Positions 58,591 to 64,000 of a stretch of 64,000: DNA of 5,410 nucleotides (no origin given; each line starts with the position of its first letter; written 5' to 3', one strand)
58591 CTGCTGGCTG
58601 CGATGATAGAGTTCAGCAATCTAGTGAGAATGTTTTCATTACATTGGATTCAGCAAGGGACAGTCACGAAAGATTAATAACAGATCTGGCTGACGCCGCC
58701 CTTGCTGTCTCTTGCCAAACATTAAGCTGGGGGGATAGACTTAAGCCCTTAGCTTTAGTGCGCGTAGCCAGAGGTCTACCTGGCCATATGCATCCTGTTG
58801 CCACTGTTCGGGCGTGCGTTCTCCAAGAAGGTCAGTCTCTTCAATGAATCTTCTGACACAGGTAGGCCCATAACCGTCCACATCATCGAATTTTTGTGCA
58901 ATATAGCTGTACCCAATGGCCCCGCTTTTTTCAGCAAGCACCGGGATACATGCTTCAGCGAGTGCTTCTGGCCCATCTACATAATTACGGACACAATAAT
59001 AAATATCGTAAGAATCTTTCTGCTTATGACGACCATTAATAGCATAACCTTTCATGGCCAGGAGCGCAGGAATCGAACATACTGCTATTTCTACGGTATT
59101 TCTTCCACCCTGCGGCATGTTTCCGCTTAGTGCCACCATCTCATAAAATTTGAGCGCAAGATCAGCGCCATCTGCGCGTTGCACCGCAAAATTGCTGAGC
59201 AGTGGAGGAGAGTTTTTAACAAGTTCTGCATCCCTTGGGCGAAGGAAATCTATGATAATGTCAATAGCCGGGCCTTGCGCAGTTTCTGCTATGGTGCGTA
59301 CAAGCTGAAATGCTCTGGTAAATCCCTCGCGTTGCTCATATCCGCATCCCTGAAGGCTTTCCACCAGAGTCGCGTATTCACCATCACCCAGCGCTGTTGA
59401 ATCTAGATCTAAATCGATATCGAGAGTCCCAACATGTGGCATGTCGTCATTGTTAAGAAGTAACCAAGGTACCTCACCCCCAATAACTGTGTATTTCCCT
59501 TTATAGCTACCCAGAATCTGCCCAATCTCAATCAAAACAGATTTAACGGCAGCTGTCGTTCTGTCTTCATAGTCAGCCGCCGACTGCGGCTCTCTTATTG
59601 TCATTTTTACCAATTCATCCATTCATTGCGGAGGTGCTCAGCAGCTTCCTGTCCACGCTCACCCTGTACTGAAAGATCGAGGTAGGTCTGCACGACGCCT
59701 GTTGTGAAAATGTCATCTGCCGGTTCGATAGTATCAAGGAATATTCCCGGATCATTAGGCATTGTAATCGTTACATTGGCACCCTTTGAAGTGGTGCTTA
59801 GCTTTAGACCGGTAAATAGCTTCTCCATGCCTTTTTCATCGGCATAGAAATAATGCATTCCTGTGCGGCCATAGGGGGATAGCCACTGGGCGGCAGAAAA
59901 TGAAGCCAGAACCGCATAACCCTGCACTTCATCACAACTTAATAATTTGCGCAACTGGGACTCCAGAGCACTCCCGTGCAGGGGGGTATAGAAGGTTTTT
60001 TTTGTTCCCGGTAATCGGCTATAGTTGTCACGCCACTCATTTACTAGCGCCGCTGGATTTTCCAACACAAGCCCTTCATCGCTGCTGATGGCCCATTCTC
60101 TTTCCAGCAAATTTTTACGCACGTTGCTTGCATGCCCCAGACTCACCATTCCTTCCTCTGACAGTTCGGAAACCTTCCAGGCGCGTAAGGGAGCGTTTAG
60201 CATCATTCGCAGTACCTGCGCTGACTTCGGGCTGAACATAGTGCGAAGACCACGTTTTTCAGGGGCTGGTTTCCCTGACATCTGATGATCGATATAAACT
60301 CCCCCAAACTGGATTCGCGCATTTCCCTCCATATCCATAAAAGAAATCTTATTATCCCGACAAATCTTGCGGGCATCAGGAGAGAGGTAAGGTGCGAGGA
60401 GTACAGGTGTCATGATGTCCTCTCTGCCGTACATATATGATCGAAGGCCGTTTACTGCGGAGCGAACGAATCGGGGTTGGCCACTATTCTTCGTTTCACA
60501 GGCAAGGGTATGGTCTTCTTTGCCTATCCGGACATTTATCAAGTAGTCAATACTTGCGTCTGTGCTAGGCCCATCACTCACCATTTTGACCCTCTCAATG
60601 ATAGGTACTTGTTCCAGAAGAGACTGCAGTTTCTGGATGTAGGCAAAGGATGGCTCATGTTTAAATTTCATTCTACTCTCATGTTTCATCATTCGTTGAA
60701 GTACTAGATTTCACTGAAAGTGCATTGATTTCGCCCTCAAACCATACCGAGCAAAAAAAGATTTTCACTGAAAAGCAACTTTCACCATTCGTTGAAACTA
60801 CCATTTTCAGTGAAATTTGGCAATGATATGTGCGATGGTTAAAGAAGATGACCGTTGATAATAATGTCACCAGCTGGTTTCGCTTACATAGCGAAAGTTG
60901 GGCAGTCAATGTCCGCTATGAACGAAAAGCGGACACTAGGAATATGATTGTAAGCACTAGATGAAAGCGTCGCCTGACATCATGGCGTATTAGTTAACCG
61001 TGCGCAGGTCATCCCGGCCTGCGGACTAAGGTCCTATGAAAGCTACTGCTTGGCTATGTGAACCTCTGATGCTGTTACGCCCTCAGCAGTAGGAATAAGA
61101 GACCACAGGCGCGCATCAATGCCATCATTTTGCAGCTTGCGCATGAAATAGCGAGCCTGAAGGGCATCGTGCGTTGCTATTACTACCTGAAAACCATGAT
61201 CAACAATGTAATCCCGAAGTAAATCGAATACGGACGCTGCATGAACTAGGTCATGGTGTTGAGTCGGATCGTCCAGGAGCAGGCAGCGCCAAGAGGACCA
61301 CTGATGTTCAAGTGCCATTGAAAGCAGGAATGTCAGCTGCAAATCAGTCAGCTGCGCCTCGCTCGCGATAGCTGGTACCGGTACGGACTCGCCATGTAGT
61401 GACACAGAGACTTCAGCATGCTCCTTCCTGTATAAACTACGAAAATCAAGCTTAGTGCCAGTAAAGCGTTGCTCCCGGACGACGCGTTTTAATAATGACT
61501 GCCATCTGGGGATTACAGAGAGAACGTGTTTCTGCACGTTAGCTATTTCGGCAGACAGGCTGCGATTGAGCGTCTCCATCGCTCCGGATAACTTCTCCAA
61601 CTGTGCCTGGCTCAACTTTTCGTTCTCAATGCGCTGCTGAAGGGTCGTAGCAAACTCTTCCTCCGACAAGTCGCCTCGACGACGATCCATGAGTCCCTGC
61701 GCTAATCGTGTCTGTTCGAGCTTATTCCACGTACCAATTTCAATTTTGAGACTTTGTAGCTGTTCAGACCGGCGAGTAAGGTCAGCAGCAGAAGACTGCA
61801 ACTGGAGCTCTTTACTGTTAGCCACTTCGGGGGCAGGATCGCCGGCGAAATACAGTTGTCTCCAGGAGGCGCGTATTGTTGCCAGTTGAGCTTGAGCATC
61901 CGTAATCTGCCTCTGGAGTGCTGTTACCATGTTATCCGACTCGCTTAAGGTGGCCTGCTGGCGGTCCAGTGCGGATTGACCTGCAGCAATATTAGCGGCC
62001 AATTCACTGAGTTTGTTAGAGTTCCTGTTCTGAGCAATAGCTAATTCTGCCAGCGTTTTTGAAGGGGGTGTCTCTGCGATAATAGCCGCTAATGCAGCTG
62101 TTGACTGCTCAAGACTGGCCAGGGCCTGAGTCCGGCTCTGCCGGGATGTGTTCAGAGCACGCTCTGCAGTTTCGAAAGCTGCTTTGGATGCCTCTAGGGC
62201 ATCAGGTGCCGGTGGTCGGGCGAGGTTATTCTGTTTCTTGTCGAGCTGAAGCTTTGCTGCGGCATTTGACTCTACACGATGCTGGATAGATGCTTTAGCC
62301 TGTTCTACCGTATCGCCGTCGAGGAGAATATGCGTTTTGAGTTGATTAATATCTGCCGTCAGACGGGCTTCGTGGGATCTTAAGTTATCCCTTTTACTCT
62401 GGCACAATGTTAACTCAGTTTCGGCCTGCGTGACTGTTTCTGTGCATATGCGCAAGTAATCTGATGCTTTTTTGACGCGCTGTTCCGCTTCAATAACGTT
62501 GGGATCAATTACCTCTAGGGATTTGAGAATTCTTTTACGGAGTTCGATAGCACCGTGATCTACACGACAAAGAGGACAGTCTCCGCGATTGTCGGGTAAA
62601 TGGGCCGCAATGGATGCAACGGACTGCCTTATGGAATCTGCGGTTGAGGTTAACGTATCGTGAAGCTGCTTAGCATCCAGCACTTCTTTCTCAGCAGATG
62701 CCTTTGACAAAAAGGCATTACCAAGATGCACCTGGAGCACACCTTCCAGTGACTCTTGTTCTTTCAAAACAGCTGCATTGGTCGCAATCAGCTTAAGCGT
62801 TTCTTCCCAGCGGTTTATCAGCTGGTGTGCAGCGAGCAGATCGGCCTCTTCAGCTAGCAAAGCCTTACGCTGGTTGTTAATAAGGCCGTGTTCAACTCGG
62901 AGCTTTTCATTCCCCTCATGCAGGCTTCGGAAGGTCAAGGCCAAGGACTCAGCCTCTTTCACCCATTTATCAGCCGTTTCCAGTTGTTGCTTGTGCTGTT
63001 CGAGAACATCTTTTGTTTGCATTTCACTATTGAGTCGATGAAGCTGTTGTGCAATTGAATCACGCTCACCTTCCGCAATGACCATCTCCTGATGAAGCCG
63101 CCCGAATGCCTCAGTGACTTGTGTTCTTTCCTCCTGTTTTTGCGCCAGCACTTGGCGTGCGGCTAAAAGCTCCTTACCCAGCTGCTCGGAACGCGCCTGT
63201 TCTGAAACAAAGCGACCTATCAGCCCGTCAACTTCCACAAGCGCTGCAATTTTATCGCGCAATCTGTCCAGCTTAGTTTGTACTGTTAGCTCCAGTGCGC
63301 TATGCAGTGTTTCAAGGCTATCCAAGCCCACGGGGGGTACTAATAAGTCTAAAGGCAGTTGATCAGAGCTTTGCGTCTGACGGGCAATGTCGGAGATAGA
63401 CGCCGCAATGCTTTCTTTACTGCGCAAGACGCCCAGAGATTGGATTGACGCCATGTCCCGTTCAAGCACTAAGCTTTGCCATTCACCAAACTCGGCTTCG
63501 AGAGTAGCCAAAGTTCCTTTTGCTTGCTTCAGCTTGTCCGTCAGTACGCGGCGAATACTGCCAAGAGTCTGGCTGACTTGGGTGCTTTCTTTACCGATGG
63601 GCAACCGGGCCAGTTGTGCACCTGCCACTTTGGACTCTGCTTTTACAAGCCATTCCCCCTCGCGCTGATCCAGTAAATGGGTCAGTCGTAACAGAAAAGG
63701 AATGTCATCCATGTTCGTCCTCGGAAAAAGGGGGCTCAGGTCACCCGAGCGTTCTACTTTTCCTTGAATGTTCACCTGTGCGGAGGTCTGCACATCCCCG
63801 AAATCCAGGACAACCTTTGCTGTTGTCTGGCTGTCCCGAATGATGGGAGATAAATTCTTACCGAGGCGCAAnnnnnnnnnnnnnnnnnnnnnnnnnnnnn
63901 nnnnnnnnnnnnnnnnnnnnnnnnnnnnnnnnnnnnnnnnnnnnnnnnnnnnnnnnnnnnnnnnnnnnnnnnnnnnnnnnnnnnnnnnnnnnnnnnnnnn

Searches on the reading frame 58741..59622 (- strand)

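Call 3: search_protein_families(library=pfam, proteins=[window:58741-59622:-], max_evalue=1)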
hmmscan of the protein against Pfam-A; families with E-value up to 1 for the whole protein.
window:58741-59622:- (293 aa): 1 family
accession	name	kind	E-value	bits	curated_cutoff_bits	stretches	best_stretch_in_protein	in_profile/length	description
PF08843.17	AbiEii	-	9.2e-06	26.2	22.5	1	165-245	127-192/238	Nucleotidyl transferase AbiEii toxin, Type IV TA system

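Call 4: search_protein_families(library=padloc, proteins=[window:58741-59622:-], max_evalue=1)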
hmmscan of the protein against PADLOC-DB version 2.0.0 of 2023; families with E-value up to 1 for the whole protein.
window:58741-59622:- (293 aa): 2 families
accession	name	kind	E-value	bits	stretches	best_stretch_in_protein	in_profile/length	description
PDLC02307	AbiEii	-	2.5e-05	22.2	1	178-216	112-150/219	AbiEii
PDLC02313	AbiEii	-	0.0012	16.4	1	177-213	155-191/254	AbiEii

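Call 5: search_protein_families(library=ncbifam, proteins=[window:58741-59622:-], max_evalue=1)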
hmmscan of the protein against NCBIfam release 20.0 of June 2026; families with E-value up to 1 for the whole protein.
window:58741-59622:- (293 aa): 0 families

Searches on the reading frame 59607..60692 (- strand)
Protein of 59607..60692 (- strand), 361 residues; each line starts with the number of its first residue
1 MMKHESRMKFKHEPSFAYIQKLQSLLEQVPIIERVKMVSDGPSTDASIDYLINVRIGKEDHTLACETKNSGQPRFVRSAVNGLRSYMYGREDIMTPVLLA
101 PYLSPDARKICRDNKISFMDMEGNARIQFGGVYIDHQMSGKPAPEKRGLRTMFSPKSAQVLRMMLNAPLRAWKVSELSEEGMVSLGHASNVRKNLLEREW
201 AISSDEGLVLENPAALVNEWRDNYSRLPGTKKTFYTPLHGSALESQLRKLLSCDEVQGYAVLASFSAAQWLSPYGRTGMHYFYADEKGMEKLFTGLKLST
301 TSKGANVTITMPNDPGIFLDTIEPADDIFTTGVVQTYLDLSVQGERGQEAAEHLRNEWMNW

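Call 3: search_protein_families(library=pfam, proteins=[window:59607-60692:-], max_evalue=1)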
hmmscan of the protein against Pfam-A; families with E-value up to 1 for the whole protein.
window:59607-60692:- (361 aa): 1 family
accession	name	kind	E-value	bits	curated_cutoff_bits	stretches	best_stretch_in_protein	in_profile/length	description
PF09952.14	AbiEi_2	-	2.9e-06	28.1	21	1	212-357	4-140/143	Transcriptional regulator, AbiEi antitoxin, Type IV TA system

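Call 4: search_protein_families(library=padloc, proteins=[window:59607-60692:-], max_evalue=1)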
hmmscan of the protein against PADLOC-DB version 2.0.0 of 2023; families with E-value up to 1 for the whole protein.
window:59607-60692:- (361 aa): 0 families

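Call 5: search_protein_families(library=ncbifam, proteins=[window:59607-60692:-], max_evalue=1)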
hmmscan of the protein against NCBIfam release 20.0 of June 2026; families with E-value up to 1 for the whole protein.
window:59607-60692:- (361 aa): 1 family
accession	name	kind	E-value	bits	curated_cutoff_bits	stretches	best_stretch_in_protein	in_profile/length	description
NF040475.1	chlor_reg_RclR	equivalog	0.027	13.8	400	1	144-184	166-206/284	reactive chlorine-specific transcriptional regulator RclR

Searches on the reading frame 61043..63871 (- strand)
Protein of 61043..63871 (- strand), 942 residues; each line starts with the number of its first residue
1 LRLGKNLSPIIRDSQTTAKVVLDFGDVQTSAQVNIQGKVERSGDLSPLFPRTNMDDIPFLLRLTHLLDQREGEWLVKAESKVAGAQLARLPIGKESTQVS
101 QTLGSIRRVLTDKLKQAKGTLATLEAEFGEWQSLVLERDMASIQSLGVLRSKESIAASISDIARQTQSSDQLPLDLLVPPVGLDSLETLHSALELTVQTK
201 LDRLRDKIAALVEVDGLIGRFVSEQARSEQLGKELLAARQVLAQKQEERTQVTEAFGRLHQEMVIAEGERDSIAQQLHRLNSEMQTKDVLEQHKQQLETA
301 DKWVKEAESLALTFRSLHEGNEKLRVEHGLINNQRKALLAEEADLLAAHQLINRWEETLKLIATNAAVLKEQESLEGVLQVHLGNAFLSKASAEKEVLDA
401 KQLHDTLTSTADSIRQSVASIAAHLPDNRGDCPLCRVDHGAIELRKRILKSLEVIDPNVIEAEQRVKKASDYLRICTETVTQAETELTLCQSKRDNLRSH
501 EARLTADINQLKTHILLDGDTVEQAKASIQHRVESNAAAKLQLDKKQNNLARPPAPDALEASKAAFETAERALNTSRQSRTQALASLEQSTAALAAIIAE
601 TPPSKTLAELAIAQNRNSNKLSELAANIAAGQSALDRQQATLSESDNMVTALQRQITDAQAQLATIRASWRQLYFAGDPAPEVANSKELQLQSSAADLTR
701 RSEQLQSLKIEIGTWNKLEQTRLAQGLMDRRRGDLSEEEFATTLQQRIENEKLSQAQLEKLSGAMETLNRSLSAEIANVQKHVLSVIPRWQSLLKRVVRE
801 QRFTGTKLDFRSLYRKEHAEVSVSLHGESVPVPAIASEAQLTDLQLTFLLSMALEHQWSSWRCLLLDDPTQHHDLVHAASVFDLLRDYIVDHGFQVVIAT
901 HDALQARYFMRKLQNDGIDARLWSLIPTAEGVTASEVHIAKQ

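Call 3: search_protein_families(library=pfam, proteins=[window:61043-63871:-], max_evalue=1)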
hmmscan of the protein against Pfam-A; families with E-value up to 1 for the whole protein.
window:61043-63871:- (942 aa): 0 families

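Call 4: search_protein_families(library=padloc, proteins=[window:61043-63871:-], max_evalue=1)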
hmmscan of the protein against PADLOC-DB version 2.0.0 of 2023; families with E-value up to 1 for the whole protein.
window:61043-63871:- (942 aa): 7 families
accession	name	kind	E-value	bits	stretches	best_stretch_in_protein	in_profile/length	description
PDLC03868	LmuB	-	2.1e-56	189.9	1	108-933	175-1013/1035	-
PDLC03865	LmuB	-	2.1e-25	87.2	1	199-903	317-975/1007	-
PDLC03859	LmuB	-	5.8e-19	66.7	2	617-912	344-595/611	-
PDLC03861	LmuB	-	2.2e-16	57.1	1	198-902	476-1175/1213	-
PDLC00581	JetC3|JetC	-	0.005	12.7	2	463-779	785-1099/1473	DUF3584 domain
PDLC00551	JetC2|JetC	-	0.067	9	1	474-815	744-1089/1365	DUF3584 domain; MukB-like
PDLC00580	JetC3|JetC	-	0.31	7.2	1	221-372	674-826/1068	DUF3584 domain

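Call 5: search_protein_families(library=ncbifam, proteins=[window:61043-63871:-], max_evalue=1)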
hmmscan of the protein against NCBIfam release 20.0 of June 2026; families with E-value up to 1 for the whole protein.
window:61043-63871:- (942 aa): 10 families
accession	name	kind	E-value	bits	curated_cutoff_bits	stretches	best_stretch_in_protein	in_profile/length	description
TIGR02168.1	SMC_prok_B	equivalog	2.4e-05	22.3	567.35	3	448-673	712-936/1181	chromosome segregation protein SMC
NF007863.0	PRK10575.1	equivalog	0.00024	20.5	433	1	861-908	166-214/265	Fe3+-hydroxamate ABC transporter ATP-binding protein FhuC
TIGR02169.1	SMC_prok_A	equivalog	0.0005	17.9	729.4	1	450-703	689-939/1165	chromosome segregation protein SMC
TIGR02211.1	LolD_lipo_ex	equivalog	0.00091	18.8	307.75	1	862-914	161-213/221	lipoprotein-releasing ABC transporter ATP-binding protein LolD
NF008639.0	PRK11629.1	equivalog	0.0034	16.8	360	1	862-914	166-218/234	lipoprotein-releasing ABC transporter ATP-binding protein LolD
TIGR03873.1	F420-0_ABC_ATP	hypoth_equivalog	0.0087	15.3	372.4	1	862-907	157-201/256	putative F420-0 ABC transporter ATP-binding protein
NF008409.0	PRK11231.1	equivalog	0.0095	15.3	375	1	862-910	158-205/255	Fe(3+) dicitrate ABC transporter ATP-binding protein FecE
TIGR01166.1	cbiO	subfamily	0.012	15.1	211.8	1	862-903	147-187/190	cobalt ABC transporter, ATP-binding protein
NF035934.1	ESAT6_2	subfamily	0.17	12.2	100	1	752-810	4-61/96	pore-forming ESAT-6 family protein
NF045487.1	ASRP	equivalog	0.24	9.9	300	1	240-589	125-450/593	archaea-specific SMC-related protein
